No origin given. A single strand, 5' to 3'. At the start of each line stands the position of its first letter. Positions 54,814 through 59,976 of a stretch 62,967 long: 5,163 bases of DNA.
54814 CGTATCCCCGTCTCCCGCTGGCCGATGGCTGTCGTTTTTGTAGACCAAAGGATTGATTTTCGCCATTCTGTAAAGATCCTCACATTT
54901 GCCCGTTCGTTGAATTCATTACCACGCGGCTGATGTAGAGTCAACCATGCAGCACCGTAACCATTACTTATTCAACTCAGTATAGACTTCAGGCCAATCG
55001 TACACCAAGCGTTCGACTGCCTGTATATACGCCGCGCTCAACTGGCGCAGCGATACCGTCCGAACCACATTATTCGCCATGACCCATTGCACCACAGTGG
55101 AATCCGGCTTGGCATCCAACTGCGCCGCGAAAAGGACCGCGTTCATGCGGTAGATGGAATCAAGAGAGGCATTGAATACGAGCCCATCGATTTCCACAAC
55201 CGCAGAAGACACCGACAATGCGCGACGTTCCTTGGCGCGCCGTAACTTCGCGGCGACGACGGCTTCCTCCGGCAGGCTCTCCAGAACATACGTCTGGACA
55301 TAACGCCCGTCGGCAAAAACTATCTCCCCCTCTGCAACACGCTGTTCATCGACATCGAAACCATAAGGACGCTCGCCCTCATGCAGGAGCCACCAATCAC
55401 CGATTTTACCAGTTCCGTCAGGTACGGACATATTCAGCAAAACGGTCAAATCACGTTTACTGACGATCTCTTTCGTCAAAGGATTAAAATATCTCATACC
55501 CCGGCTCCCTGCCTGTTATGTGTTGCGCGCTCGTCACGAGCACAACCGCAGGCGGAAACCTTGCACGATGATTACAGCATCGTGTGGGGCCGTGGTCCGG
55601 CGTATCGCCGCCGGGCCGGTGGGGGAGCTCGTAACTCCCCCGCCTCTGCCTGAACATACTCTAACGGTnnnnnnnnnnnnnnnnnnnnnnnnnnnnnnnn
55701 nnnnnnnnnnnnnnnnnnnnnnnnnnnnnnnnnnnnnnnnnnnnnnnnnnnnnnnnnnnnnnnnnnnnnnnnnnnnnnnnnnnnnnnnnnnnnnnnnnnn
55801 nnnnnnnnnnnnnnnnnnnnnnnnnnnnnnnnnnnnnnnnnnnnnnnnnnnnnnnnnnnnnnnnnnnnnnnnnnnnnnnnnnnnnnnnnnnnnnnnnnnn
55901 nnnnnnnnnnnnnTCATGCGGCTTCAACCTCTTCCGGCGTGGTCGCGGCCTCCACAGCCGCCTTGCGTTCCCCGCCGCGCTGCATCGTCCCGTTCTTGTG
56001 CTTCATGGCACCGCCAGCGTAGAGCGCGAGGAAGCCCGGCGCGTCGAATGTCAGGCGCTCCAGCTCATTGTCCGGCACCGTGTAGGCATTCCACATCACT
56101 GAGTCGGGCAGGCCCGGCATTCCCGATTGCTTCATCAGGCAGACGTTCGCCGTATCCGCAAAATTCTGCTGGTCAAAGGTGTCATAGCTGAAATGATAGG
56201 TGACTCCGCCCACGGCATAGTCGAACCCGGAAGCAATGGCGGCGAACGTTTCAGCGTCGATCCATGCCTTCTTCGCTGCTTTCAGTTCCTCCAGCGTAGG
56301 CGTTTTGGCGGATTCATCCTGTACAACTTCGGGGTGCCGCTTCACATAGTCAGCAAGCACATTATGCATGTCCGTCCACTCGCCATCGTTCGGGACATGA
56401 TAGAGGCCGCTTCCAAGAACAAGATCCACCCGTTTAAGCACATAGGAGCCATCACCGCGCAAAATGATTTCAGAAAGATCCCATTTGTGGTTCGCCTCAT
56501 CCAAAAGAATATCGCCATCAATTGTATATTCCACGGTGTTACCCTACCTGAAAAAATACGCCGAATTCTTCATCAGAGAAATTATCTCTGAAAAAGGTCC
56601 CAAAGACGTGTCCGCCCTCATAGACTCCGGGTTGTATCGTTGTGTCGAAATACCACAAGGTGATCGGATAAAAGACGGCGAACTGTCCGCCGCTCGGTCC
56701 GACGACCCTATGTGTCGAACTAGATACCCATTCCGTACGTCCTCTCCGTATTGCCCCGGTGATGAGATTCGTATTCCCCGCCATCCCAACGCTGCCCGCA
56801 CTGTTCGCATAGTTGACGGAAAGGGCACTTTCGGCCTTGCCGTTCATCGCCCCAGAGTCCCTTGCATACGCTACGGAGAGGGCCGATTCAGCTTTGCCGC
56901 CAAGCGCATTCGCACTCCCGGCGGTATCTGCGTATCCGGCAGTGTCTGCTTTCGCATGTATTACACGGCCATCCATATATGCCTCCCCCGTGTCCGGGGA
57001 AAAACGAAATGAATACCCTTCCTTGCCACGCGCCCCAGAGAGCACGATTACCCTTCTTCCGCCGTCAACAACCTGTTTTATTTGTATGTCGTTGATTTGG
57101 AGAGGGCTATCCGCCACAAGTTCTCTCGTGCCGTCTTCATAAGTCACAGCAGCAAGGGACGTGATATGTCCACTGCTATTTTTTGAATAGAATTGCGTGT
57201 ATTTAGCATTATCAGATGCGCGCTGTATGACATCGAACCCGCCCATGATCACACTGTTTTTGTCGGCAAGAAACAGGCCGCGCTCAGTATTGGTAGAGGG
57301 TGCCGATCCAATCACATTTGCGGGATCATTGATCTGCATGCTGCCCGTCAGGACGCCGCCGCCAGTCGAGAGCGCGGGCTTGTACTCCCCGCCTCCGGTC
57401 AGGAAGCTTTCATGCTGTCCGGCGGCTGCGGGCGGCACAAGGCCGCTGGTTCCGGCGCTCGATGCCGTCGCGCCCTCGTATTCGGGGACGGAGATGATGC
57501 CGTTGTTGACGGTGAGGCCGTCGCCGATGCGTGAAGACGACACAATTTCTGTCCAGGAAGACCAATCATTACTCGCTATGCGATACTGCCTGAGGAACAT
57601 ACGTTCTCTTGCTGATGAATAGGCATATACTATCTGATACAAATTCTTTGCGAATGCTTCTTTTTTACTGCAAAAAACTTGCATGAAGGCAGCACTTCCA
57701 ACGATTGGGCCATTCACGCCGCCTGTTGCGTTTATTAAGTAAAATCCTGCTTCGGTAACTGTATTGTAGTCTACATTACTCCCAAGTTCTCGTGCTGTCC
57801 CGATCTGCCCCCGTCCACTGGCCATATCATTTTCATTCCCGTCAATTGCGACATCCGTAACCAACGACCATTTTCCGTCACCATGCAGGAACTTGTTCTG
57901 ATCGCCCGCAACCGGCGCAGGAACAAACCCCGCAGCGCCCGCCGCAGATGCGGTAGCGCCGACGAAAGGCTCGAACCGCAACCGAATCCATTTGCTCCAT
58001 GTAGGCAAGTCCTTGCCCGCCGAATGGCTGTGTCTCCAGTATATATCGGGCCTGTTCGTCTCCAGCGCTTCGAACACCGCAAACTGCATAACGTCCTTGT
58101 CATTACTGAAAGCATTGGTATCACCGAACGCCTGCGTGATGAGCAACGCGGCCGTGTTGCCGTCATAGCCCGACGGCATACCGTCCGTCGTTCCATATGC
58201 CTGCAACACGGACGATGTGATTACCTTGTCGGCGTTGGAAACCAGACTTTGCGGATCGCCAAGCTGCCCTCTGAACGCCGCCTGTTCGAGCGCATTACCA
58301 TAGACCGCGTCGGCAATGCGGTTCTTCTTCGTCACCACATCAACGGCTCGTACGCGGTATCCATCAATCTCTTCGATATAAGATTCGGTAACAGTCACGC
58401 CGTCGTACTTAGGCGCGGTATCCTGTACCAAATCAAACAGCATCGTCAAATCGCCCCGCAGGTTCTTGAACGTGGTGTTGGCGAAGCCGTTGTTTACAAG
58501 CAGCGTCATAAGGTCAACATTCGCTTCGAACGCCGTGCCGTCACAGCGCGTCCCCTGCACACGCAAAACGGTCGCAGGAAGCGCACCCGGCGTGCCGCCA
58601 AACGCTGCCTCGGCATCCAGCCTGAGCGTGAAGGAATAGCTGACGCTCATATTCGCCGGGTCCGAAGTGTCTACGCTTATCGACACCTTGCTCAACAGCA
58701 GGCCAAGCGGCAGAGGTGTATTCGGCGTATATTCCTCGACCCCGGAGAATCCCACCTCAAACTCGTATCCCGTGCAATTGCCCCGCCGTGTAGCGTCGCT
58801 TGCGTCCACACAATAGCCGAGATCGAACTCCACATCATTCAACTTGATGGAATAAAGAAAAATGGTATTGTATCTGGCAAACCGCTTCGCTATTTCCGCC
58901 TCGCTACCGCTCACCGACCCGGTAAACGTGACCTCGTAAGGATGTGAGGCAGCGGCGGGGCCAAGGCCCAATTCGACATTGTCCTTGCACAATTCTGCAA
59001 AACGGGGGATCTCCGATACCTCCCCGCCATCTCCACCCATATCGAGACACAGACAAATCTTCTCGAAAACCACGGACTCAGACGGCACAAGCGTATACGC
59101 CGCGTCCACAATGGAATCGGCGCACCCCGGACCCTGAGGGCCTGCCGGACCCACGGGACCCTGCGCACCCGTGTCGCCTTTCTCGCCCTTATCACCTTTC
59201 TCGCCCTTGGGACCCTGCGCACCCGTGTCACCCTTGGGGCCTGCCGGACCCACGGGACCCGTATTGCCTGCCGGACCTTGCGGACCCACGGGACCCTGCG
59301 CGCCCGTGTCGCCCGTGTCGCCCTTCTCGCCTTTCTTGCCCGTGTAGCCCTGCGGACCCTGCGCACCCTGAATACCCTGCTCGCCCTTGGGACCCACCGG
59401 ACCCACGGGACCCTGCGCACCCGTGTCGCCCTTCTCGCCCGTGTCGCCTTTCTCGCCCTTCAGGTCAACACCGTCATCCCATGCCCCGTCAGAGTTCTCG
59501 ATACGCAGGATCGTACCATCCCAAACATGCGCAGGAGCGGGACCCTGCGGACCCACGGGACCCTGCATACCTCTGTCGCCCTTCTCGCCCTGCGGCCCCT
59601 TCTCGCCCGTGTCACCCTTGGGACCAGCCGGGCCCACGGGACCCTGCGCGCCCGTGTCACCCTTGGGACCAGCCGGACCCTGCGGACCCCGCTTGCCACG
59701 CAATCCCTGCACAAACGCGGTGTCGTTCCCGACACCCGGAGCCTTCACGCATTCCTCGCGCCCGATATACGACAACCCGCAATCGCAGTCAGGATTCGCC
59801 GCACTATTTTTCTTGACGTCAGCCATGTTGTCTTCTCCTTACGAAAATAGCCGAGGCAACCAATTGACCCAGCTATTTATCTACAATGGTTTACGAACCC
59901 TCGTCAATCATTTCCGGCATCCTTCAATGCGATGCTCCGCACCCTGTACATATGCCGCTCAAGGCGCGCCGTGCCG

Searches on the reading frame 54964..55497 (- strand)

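Call 33: search_protein_families(library=phrogs, proteins=[window:54964-55497:-], max_evalue=0.001)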
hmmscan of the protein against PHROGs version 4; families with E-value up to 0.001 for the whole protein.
window:54964-55497:- (177 aa): 1 family
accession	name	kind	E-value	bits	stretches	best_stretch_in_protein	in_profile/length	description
phrog_1141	-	tail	7.3e-05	23.5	1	76-160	71-156/194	tail fiber protein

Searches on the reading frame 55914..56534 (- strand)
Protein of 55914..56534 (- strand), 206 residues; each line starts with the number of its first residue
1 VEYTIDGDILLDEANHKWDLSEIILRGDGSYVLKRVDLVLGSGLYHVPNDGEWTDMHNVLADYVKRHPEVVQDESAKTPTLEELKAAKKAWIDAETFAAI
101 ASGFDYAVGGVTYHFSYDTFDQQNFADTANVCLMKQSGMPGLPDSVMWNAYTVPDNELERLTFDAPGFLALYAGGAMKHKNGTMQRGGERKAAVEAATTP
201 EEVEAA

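Call 33: search_protein_families(library=phrogs, proteins=[window:55914-56534:-], max_evalue=0.001)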
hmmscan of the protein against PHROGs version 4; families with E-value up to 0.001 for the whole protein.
window:55914-56534:- (206 aa): 1 family
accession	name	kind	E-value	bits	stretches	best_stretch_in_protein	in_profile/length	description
phrog_1348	-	tail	3.7e-15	57.3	1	73-205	51-172/224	tail fiber protein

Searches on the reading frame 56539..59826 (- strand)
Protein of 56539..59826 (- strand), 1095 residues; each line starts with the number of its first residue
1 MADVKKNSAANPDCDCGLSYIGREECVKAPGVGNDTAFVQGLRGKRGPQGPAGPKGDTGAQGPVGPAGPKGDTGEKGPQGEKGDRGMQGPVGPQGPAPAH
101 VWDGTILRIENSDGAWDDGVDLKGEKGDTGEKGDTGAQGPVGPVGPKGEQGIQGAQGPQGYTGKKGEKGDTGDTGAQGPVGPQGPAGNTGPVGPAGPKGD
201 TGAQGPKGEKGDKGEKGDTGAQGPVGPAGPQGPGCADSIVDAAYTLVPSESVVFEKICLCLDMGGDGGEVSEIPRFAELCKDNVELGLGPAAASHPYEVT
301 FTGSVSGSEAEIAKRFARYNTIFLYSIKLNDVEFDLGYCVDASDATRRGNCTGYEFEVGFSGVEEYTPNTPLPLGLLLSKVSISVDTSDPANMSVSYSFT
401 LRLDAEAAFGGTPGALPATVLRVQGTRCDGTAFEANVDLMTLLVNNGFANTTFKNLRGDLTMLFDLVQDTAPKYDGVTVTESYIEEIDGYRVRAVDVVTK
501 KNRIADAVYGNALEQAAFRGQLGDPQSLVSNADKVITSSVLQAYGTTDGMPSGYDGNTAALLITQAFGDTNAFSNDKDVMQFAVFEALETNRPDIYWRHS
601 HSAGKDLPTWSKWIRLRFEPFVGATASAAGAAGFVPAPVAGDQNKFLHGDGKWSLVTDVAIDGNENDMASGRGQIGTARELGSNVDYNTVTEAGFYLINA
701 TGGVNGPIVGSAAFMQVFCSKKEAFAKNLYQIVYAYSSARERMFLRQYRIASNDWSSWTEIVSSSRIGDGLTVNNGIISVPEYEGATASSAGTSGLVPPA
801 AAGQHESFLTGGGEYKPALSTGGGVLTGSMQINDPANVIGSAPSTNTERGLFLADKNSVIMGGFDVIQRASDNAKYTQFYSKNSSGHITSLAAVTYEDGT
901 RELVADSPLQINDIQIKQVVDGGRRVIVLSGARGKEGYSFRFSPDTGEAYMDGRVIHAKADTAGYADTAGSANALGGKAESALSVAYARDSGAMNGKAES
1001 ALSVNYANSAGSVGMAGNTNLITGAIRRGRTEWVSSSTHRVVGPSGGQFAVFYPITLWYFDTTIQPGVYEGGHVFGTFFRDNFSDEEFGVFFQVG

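Call 33: search_protein_families(library=phrogs, proteins=[window:56539-59826:-], max_evalue=0.001)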
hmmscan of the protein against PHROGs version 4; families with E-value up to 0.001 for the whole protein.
window:56539-59826:- (1095 aa): 42 families (the best 25 are shown)
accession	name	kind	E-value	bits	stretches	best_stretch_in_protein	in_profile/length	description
phrog_819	-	tail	5.2e-41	141.8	2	114-233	468-587/1024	tail protein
phrog_6320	-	tail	6.1e-38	132.1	2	115-233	74-195/745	tail fiber protein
phrog_5073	-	tail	3.9e-36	126.1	2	131-237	259-365/519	tail fiber protein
phrog_8745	-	tail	2.7e-32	112.2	2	123-236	1394-1510/1803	tail fiber protein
phrog_366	-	tail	4.4e-28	99.9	3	38-95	330-387/474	tail fiber protein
phrog_17587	-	tail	7.6e-27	95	3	142-212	351-421/641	tail fiber protein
phrog_10972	-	tail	3.6e-24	86.9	3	174-234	156-219/343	tail fiber protein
phrog_38806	-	unknown function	3.3e-22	80.2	3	161-233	65-140/285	-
phrog_1658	-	unknown function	3.6e-22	80.3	3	187-249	52-120/239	-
phrog_3420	-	unknown function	6.9e-20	71.2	1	40-233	120-308/929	-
phrog_1806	-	tail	1.2e-16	61.8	2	123-242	120-240/276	collagen like minor tail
phrog_29268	-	unknown function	4.3e-16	59.2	2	147-241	405-499/653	-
phrog_13892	-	tail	8e-16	59.1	3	181-226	39-84/676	minor tail protein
phrog_22681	-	DNA, RNA and nucleotide metabolism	3.4e-15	57.3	2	165-216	101-152/157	DNA polymerase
phrog_32123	-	unknown function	7.8e-15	55.2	1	124-210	221-307/532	-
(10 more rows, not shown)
